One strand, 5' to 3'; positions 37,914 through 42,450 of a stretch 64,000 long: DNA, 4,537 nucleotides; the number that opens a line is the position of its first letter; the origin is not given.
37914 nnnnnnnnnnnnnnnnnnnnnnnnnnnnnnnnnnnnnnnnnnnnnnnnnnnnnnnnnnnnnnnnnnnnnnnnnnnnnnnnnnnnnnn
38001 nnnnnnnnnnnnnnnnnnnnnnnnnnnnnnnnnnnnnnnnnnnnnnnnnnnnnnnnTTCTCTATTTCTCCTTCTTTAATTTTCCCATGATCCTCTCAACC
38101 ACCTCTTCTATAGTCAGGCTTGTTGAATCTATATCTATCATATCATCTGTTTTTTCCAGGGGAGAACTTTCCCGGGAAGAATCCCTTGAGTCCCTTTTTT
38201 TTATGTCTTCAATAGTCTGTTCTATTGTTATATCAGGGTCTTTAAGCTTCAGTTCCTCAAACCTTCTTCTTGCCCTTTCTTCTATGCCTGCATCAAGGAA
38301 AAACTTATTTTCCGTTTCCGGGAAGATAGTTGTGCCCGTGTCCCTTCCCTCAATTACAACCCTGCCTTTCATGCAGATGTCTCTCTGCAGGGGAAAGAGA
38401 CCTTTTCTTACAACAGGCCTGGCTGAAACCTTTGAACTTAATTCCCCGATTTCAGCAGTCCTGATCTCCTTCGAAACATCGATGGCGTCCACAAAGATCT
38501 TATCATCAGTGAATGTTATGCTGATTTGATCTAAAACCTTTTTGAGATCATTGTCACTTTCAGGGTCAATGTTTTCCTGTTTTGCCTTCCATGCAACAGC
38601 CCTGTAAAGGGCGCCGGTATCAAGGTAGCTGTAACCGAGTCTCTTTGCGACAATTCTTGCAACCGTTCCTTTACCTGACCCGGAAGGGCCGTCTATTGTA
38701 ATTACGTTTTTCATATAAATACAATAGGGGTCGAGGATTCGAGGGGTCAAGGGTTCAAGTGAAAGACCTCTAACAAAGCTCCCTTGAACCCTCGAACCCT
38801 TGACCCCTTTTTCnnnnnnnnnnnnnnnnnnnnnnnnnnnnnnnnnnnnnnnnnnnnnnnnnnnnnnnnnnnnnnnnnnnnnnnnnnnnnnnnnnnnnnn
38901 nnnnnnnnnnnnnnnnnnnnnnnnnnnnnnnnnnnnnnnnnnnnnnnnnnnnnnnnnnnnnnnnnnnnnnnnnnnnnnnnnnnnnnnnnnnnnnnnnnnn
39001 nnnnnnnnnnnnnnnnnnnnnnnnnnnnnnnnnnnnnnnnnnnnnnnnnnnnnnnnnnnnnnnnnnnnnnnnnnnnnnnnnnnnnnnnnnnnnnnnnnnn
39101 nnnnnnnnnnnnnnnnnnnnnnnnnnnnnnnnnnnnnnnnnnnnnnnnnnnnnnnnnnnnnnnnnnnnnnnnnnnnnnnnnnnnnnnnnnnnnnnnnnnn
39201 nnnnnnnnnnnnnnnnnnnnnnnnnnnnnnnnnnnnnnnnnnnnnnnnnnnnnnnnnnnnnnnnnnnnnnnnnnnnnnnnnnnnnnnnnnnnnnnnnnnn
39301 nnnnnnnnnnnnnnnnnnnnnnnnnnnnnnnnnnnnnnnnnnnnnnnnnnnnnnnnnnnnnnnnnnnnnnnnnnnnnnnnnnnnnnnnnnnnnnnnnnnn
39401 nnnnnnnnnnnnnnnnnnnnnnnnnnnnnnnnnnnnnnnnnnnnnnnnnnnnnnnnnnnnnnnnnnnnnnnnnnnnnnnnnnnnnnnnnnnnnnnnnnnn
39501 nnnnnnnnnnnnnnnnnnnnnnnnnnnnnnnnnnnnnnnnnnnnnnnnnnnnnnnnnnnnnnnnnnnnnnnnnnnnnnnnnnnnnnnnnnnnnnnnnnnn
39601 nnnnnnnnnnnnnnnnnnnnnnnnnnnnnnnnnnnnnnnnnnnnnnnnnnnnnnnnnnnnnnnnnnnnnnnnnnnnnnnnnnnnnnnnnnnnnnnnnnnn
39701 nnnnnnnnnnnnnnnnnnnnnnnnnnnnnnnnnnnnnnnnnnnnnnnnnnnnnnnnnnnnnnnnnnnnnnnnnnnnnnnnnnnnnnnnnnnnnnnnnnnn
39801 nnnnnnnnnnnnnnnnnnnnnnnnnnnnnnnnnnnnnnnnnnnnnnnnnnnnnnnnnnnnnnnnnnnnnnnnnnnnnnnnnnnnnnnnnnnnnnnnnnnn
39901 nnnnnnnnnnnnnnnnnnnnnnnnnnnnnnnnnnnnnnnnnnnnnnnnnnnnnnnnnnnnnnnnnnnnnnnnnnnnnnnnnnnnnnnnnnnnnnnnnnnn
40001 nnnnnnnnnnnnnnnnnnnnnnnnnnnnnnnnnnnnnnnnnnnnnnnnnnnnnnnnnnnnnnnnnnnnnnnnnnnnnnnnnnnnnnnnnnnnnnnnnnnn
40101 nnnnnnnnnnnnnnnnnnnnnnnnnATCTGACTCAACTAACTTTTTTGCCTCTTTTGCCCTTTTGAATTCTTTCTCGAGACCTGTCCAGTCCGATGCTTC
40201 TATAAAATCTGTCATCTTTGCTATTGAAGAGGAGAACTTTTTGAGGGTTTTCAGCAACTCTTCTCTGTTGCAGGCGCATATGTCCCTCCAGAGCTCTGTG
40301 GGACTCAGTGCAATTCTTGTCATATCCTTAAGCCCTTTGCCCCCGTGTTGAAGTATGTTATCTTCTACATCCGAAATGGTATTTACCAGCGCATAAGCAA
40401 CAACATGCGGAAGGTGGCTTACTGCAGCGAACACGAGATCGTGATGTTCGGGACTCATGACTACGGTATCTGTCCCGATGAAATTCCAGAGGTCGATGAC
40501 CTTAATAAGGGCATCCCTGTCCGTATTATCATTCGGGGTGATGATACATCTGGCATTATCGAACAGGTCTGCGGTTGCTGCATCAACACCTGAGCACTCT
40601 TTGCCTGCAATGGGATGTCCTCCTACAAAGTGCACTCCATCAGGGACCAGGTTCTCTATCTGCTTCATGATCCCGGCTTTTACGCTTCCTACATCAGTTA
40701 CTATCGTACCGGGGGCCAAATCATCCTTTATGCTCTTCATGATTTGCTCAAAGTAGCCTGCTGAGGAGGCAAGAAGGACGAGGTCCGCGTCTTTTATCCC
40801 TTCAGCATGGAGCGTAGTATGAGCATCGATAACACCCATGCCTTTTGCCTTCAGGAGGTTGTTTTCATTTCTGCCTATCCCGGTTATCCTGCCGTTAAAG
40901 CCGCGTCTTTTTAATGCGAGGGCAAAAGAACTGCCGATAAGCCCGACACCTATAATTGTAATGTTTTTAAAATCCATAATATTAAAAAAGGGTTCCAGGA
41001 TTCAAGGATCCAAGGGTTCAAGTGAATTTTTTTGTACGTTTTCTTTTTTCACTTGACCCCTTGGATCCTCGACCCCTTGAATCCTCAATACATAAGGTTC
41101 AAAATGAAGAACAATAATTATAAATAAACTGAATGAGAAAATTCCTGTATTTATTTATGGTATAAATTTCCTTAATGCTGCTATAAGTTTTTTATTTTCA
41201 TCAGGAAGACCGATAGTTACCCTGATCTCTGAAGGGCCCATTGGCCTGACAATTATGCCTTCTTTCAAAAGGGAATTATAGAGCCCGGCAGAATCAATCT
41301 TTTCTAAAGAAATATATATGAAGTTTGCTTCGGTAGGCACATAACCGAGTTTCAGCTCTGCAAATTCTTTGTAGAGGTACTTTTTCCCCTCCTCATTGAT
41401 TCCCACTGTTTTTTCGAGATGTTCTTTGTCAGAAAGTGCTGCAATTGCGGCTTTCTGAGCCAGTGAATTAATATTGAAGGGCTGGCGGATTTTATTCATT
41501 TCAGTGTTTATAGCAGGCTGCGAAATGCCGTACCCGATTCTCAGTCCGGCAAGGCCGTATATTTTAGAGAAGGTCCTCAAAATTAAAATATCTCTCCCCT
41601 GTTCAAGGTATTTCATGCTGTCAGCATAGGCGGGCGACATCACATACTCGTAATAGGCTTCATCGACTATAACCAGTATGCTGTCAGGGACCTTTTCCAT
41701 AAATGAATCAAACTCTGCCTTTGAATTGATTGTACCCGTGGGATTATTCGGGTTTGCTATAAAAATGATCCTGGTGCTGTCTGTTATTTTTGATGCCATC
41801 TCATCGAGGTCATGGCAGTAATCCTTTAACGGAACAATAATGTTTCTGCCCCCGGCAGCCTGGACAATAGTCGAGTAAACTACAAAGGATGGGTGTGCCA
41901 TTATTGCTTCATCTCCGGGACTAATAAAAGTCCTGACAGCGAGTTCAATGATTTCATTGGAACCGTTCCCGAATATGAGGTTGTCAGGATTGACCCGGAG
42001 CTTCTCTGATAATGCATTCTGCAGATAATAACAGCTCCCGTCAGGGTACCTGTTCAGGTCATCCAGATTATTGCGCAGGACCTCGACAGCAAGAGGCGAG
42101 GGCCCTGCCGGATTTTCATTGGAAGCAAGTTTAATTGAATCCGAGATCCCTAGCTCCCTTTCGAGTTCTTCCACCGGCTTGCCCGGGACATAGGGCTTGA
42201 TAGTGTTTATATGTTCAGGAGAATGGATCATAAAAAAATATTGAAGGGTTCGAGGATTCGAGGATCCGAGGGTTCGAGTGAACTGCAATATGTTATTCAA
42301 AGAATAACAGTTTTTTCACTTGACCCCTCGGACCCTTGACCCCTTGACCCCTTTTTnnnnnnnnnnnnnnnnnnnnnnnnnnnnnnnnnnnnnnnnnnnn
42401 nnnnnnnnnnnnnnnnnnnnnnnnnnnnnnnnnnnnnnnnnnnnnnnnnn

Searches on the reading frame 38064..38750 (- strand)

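Call 35: search_protein_families(library=pfam, proteins=[window:38064-38750:-], max_evalue=0.001)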
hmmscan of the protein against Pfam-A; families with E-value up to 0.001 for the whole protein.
window:38064-38750:- (229 aa): 6 families
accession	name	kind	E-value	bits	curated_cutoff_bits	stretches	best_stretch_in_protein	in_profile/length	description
PF02224.24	Cytidylate_kin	-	3.5e-69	233.2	26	1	17-226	1-210/211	Cytidylate kinase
PF13189.12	Cytidylate_kin2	-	5.9e-11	43.3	28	1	16-190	1-150/176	Cytidylate kinase-like family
PF13207.12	AAA_17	-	1.6e-07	32.1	27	1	21-62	2-47/136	AAA domain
PF13238.12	AAA_18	-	3.6e-06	27.9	29.4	1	17-158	1-103/128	AAA domain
PF00406.28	ADK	-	0.00079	20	26.8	0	21-54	3-36/151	Adenylate kinase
PF01202.28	SKI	-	0.00098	19.7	22.1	0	24-48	2-26/159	Shikimate kinase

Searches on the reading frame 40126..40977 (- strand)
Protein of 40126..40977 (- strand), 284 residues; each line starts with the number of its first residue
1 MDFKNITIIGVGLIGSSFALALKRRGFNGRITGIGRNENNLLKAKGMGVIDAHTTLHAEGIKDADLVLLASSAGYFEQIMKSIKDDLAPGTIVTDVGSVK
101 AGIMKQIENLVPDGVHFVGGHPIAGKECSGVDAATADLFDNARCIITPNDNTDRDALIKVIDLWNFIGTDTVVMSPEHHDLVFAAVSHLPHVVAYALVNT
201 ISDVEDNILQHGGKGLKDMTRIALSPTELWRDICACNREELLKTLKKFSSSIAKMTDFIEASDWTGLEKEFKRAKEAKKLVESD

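Call 35: search_protein_families(library=pfam, proteins=[window:40126-40977:-], max_evalue=0.001)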
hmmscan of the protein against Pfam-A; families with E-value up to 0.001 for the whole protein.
window:40126-40977:- (284 aa): 6 families
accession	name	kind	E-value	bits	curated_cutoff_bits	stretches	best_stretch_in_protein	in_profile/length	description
PF02153.23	PDH_N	-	3.9e-37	127.5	26.5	1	18-169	1-150/154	Prephenate dehydrogenase, nucleotide-binding domain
PF20463.3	PDH_C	-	1.2e-22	80.6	22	1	175-272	1-101/102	Prephenate dehydrogenase, dimerization domain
PF03807.23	F420_oxidored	-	5.6e-08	33.7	21.6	1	6-96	2-91/94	NADP oxidoreductase coenzyme F420-dependent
PF03446.21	NAD_binding_2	-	4.3e-06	27.3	21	1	5-127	1-123/161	NAD binding domain of 6-phosphogluconate dehydrogenase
PF02558.23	ApbA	-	0.00041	20.4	22.2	1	6-93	1-96/150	Ketopantoate reductase PanE/ApbA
PF07991.19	KARI_N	-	0.00079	19.5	20.6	0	4-93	5-91/165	Acetohydroxy acid isomeroreductase, NADPH-binding domain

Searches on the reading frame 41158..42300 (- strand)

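Call 35: search_protein_families(library=pfam, proteins=[window:41158-42300:-], max_evalue=0.001)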
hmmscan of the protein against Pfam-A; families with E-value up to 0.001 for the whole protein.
window:41158-42300:- (381 aa): 4 families
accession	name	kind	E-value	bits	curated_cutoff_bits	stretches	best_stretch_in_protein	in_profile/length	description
PF00155.27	Aminotran_1_2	-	6.1e-57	193.9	19.7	1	54-375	2-360/361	Aminotransferase class I and II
PF00266.25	Aminotran_5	-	1.8e-07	30.9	21.5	1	104-215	59-177/371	Aminotransferase class-V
PF04864.19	Alliinase_C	-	1.4e-05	24.6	22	1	107-259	68-207/363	Allinase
PF01053.26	Cys_Met_Meta_PP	-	6.1e-05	22.2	27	1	118-228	80-184/381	Cys/Met metabolism PLP-dependent enzyme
